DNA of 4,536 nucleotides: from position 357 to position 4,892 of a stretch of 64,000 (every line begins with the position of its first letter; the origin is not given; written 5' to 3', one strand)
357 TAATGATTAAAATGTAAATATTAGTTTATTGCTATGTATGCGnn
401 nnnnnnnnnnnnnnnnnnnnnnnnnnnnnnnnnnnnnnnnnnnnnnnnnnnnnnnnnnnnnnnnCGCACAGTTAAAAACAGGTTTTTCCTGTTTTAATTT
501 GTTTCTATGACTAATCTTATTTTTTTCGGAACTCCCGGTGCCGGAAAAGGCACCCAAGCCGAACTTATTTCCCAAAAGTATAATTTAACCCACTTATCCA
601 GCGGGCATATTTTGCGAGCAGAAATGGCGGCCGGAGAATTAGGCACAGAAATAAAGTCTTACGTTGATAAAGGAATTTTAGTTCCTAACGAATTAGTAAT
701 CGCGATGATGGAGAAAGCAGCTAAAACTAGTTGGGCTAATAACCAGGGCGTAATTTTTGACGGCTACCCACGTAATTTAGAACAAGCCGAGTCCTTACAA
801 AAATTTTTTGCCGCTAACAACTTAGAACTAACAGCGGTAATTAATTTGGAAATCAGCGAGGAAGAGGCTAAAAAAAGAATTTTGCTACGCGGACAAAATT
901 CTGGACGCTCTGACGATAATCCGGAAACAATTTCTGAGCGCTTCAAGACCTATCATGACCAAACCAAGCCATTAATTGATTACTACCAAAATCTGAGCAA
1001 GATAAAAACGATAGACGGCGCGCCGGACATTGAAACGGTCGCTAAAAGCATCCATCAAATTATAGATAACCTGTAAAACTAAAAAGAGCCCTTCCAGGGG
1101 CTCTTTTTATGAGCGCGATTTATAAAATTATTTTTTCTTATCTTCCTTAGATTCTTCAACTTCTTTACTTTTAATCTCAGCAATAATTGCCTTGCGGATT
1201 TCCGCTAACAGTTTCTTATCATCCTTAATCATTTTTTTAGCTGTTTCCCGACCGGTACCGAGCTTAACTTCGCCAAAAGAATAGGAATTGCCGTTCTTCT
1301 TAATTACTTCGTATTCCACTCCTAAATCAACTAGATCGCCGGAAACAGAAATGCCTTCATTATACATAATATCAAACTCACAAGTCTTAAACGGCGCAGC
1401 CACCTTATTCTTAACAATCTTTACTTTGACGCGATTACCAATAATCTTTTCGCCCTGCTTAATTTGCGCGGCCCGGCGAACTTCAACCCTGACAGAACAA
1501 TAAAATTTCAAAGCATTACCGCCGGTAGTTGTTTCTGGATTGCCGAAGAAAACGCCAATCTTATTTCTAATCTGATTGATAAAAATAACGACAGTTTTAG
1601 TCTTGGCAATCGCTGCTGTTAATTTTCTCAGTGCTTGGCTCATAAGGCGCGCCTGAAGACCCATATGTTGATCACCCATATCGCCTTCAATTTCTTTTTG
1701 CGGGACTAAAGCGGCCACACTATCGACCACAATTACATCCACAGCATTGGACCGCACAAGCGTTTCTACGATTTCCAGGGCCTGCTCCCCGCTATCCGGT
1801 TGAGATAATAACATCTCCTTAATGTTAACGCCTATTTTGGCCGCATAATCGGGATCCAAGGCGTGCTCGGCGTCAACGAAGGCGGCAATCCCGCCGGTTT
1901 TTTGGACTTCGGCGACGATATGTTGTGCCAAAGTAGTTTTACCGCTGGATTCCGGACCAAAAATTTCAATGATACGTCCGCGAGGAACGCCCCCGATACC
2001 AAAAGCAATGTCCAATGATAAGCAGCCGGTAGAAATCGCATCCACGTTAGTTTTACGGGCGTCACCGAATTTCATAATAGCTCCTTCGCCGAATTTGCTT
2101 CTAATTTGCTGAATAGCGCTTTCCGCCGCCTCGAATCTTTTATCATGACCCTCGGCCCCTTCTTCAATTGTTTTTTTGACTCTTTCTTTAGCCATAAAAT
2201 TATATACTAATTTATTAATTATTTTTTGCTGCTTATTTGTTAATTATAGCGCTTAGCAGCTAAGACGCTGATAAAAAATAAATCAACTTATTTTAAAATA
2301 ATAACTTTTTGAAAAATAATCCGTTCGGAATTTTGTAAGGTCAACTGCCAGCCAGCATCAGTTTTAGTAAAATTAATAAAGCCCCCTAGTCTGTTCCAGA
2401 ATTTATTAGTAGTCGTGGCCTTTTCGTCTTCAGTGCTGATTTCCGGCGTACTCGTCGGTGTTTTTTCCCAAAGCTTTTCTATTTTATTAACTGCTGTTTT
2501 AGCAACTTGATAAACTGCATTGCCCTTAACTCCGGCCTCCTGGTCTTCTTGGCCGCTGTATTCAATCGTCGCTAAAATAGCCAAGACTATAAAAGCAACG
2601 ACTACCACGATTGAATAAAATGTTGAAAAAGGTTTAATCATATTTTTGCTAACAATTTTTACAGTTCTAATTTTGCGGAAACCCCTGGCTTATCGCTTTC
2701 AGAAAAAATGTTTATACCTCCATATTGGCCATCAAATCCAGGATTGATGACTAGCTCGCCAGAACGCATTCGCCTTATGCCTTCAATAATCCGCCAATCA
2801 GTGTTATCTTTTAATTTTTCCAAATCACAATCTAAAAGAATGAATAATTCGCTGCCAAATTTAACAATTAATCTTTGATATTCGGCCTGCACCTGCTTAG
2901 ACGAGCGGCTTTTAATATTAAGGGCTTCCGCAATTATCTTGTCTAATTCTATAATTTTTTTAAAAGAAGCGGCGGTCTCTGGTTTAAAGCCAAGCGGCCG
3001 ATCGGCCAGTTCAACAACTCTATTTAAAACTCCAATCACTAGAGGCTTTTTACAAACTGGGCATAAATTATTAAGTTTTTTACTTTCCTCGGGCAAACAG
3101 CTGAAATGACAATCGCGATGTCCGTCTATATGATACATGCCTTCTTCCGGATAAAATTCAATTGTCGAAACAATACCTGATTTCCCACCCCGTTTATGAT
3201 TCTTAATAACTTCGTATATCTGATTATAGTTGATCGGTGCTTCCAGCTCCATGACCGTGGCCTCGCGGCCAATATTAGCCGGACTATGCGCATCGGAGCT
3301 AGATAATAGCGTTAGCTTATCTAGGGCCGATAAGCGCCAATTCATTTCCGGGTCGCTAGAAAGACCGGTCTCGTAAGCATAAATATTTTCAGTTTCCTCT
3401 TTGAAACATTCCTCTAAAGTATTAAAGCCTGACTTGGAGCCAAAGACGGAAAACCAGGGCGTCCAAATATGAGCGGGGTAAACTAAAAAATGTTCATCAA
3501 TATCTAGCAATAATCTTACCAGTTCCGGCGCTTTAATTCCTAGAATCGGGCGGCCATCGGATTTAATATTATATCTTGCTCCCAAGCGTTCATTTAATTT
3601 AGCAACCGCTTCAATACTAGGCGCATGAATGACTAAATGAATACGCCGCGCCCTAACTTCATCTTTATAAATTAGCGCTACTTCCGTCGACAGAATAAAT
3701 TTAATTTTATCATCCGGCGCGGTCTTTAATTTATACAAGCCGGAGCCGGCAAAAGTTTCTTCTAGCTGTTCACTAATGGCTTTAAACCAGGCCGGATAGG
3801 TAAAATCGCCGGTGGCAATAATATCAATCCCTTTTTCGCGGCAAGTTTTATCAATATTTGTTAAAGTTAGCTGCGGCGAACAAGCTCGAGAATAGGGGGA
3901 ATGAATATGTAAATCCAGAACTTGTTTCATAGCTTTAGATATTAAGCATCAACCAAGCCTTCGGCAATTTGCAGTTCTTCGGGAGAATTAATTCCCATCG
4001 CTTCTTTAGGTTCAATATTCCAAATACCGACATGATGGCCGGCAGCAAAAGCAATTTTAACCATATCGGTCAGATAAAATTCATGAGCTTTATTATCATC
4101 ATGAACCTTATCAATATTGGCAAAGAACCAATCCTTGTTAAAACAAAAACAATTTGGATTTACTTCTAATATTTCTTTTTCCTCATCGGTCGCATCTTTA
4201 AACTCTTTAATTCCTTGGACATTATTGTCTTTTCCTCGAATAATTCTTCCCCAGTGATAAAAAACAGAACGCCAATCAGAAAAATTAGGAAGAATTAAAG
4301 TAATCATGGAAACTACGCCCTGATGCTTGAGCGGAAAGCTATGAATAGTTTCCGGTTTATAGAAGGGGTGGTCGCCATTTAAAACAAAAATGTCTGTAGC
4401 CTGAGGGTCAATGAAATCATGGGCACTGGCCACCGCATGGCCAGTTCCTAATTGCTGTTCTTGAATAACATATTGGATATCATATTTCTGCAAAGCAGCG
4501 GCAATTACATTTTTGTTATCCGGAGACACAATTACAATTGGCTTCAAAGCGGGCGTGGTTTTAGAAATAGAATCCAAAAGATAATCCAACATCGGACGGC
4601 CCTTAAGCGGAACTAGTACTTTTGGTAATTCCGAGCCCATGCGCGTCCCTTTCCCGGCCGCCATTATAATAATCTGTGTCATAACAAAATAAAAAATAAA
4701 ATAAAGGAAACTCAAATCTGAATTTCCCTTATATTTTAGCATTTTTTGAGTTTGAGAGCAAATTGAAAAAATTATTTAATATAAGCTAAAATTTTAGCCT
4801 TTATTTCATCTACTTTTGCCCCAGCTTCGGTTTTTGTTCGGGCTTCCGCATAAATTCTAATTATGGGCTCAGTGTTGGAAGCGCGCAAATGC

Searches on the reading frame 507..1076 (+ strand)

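Call 82: search_protein_families(library=pfam, proteins=[window:507-1076:+], max_evalue=0.00001)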
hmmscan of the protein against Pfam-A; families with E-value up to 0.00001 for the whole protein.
window:507-1076:+ (189 aa): 4 families
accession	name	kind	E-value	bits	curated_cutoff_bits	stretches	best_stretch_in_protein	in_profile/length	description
PF00406.28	ADK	-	5.4e-48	163.4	26.8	1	7-163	2-149/151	Adenylate kinase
PF13207.12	AAA_17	-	1.9e-32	112.9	27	1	7-142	1-135/136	AAA domain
PF13238.12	AAA_18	-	5.4e-09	37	29.4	1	7-138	4-121/128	AAA domain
PF13671.12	AAA_33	-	9.3e-06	26.4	27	0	5-147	3-137/143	AAA domain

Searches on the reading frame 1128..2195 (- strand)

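Call 82: search_protein_families(library=pfam, proteins=[window:1128-2195:-], max_evalue=0.00001)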
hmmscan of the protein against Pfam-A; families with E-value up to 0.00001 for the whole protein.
window:1128-2195:- (355 aa): 5 families
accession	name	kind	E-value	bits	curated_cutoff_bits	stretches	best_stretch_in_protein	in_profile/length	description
PF00154.27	RecA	-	4.1e-136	453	27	1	23-283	2-262/262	recA bacterial DNA recombination protein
PF21096.2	RecA_C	-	4.8e-15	55.9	27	1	286-341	1-56/57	RecA C-terminal domain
PF08423.17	Rad51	-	7.2e-09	35.7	22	1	49-246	3-216/244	Rad51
PF06745.19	ATPase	-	1.3e-06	28.5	26.6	0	55-110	2-57/231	KaiC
PF01637.24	ATPase_2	-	1.5e-06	28.7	33.2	1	74-209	21-119/225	ATPase domain predominantly from Archaea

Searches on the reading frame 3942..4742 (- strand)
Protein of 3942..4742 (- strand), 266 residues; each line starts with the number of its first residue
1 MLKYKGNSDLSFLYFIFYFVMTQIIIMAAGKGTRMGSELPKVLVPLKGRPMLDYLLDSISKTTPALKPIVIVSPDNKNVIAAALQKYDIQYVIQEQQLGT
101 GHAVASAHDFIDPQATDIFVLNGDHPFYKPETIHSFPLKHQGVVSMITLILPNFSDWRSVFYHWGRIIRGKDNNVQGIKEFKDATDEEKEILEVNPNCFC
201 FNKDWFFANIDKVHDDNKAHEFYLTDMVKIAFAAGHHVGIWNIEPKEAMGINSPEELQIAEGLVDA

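Call 82: search_protein_families(library=pfam, proteins=[window:3942-4742:-], max_evalue=0.00001)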
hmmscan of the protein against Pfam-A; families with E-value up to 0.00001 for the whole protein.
window:3942-4742:- (266 aa): 4 families
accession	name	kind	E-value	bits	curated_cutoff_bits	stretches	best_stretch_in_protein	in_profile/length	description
PF12804.13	NTP_transf_3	-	2e-20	74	27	1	25-136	2-107/160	MobA-like NTP transferase domain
PF00483.29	NTP_transferase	-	1.1e-12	48.6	21.2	1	25-236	3-214/245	Nucleotidyl transferase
PF01128.25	IspD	-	1.4e-10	41.8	27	1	24-134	3-111/221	2-C-methyl-D-erythritol 4-phosphate cytidylyltransferase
PF02348.25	CTP_transf_3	-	8.9e-06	26.1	22.6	0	41-134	16-108/217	Cytidylyltransferase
